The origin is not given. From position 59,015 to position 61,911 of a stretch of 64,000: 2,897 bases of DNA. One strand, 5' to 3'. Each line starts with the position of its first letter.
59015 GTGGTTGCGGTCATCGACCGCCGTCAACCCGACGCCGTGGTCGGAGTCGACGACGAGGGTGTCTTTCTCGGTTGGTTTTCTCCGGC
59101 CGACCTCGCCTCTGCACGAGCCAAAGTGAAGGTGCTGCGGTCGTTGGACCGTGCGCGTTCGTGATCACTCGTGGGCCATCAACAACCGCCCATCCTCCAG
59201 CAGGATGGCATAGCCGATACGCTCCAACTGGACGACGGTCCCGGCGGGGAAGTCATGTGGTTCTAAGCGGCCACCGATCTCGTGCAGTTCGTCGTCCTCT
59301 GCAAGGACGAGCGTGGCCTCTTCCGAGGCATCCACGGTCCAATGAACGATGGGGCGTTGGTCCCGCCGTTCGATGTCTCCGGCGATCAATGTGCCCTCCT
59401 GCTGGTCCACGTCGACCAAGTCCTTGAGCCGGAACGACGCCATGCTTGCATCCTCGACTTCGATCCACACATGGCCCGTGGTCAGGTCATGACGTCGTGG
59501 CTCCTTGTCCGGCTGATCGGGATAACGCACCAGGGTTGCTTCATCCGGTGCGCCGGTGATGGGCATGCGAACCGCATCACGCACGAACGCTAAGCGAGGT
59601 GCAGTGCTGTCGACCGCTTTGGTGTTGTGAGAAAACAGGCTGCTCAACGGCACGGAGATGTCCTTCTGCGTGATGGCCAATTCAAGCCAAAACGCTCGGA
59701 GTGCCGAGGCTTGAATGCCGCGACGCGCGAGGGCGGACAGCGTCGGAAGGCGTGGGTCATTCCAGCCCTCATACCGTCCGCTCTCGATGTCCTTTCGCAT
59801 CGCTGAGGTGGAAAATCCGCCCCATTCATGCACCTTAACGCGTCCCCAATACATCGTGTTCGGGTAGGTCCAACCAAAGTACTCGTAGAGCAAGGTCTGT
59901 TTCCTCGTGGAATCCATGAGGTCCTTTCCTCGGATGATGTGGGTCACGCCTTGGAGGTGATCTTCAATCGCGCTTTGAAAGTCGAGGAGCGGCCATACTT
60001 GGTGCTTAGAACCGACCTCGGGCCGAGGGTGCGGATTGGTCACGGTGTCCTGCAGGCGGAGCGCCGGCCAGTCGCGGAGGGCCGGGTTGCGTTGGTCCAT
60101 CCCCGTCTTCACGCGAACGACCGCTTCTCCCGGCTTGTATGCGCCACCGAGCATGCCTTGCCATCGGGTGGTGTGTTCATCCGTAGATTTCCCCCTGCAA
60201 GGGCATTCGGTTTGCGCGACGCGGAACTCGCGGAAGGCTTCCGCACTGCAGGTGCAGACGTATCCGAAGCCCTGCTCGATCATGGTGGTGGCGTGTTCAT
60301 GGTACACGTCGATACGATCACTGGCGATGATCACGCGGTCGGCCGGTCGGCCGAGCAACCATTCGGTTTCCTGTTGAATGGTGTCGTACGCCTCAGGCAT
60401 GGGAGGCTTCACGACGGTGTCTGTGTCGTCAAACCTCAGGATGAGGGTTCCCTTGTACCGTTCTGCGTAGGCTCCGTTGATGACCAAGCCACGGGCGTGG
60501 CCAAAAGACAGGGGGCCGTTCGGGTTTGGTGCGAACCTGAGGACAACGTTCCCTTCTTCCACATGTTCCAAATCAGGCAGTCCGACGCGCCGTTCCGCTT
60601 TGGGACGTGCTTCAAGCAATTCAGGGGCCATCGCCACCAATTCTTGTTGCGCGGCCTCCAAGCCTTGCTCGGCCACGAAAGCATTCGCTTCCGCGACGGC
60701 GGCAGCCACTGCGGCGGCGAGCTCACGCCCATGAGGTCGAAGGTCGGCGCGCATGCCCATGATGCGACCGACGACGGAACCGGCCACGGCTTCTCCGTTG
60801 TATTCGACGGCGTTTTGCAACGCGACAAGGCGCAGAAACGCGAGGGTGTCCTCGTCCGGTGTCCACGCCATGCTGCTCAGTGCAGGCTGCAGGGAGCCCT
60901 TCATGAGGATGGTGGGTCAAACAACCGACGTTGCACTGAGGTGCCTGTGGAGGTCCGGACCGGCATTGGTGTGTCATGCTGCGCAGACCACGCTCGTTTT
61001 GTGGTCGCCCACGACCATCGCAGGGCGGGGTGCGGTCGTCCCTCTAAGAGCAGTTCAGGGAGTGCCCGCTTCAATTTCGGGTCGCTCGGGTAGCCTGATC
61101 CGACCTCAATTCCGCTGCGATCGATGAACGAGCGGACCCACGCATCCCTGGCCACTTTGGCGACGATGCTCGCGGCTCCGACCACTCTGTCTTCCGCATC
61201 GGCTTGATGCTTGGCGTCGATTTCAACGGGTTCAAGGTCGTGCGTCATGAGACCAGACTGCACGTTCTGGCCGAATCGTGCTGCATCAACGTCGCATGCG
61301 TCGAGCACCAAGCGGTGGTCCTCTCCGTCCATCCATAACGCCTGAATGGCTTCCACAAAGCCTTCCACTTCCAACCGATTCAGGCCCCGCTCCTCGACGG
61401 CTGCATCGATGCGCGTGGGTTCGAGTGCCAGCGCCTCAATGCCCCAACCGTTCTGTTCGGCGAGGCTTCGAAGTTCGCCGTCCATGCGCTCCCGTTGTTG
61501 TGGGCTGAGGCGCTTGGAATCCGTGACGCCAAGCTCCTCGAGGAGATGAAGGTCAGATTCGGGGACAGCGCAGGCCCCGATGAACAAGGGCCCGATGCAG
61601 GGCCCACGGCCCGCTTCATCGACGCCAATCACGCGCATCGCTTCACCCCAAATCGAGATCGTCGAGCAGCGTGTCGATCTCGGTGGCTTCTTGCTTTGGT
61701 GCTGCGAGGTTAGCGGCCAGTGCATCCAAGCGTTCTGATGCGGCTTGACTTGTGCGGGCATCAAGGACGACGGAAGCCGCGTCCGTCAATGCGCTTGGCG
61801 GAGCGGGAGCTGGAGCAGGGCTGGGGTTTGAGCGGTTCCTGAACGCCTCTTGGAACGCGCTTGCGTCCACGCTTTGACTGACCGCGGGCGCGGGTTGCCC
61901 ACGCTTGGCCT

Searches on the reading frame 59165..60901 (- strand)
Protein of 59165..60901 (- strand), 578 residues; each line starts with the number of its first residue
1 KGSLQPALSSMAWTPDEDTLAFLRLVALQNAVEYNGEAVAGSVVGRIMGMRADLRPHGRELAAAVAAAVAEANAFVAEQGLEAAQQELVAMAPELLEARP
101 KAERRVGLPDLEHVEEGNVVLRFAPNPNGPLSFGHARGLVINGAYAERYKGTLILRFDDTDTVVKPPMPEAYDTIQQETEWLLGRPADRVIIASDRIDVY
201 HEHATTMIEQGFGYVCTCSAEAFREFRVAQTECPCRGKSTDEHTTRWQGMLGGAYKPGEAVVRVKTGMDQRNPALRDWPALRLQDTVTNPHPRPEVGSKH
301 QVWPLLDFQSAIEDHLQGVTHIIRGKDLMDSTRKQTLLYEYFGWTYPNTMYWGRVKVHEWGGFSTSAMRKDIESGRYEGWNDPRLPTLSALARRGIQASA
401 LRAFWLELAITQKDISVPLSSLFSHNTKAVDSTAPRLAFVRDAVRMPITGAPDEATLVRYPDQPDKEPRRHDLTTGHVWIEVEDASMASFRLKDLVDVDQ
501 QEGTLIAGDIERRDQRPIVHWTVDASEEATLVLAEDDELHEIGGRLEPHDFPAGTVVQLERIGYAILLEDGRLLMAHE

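Call 77: search_protein_families(library=pfam, proteins=[window:59165-60901:-], max_evalue=0.001)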
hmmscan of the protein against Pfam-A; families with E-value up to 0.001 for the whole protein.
window:59165-60901:- (578 aa): 2 families
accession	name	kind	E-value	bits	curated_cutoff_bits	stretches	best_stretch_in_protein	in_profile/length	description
PF00749.27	tRNA-synt_1c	-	3.7e-55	187.5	23.4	1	119-429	2-311/314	tRNA synthetases class I (E and Q), catalytic domain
PF03950.23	tRNA-synt_1c_C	-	6.1e-06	26.8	23.9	1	434-499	1-72/91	tRNA synthetases class I (E and Q), anti-codon binding domain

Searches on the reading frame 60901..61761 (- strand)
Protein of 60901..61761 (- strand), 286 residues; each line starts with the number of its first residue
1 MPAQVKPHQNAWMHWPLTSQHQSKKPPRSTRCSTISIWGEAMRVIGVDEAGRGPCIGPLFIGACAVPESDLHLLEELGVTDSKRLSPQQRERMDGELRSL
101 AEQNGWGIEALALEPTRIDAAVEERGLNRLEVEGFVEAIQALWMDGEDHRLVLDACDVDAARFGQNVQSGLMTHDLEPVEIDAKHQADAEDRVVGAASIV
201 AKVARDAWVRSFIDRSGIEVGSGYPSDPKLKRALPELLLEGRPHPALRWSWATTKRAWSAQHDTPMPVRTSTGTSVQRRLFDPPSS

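Call 77: search_protein_families(library=pfam, proteins=[window:60901-61761:-], max_evalue=0.001)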
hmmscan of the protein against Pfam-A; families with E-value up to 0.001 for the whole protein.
window:60901-61761:- (286 aa): 1 family
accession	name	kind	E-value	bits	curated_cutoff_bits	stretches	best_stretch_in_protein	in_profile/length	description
PF01351.25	RNase_HII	-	2.7e-33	116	25.8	1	45-254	1-199/199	Ribonuclease HII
